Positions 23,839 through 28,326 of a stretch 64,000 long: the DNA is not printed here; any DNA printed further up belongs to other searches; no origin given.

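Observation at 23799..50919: A 27-kb single-strand, SusD-less glycan utilisation locus predicted to target beta-1,2-glucan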

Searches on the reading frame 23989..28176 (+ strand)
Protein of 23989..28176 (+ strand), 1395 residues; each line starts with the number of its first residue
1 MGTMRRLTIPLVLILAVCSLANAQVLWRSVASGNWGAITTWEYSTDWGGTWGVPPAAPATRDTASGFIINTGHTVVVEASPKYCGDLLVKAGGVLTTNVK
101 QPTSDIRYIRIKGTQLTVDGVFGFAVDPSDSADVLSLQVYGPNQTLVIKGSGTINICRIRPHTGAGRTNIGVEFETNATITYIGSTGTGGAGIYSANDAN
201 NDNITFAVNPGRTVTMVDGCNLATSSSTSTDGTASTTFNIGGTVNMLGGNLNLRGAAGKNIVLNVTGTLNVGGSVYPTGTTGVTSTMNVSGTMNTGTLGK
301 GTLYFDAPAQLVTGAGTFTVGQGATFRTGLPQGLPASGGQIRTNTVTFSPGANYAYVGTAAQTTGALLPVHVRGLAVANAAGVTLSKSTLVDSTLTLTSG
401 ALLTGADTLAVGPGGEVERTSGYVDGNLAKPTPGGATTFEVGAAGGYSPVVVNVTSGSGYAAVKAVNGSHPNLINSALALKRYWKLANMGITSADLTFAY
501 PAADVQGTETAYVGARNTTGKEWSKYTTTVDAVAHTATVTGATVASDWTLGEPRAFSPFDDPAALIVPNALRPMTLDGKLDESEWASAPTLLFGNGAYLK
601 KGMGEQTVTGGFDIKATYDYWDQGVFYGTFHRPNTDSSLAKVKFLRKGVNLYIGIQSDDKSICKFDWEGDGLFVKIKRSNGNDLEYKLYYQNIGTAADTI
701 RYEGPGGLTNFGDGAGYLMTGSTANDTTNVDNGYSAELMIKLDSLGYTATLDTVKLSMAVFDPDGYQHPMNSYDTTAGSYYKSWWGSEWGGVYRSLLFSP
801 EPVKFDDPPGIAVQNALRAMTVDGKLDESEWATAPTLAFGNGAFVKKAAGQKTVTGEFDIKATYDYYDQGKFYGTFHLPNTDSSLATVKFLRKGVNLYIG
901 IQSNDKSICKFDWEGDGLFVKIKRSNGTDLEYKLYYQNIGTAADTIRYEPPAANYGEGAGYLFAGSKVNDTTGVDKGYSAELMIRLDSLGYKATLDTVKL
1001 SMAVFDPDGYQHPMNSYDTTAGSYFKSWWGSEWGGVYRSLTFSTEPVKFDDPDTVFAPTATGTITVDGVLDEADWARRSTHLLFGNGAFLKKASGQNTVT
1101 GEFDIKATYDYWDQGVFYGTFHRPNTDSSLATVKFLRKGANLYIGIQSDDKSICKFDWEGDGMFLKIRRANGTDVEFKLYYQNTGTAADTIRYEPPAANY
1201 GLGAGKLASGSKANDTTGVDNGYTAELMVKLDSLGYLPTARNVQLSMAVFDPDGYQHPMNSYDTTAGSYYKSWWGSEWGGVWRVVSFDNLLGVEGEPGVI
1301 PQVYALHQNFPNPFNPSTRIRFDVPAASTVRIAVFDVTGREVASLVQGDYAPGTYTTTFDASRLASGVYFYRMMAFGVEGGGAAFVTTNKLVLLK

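Call 3: search_protein_families(library=pfam, proteins=[window:23989-28176:+], max_evalue=0.01)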
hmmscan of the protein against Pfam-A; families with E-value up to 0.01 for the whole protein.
window:23989-28176:+ (1395 aa): 3 families
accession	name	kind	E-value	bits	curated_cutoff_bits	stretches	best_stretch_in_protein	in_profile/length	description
PF02486.25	Rep_trans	-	1.5e-08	34.9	29.6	0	1097-1154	11-70/201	Replication initiation factor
PF18962.6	Por_Secre_tail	-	3.1e-07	31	27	1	1310-1373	2-62/75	Secretion system C-terminal sorting domain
PF13860.13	FlgD_ig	-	0.0015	18.9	27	0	1326-1373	21-73/79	FlgD Ig-like domain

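Call 22: search_protein_families(library=ncbifam, proteins=[window:23989-28176:+], max_evalue=0.01)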
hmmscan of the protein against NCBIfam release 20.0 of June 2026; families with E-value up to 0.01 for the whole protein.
window:23989-28176:+ (1395 aa): 3 families
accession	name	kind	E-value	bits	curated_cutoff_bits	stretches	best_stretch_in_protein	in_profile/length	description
NF052323.1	T9SSA_dep_M6i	equivalog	1.8e-08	32.9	600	1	1309-1375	960-1026/1043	T9SS-dependent M6-like inactivated metalloprotease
TIGR04183.1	Por_Secre_tail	domain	5.5e-07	29.5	23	1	1310-1373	2-58/72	T9SS type A sorting domain-containing protein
NF038113.1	T9SSA_dep_M36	equivalog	6.9e-06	24.5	885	1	1308-1373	794-855/869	T9SS-dependent M36 family metallopeptidase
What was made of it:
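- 23989..28176 (+): g01: 1395-aa secreted protein with repeated CBM9-like modules of about 250 aa and a T9SS type-A C-terminal domain. Probable surface glycan binder. TIGR04183 29.5 bits against a cut-off of 23 (call 22).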
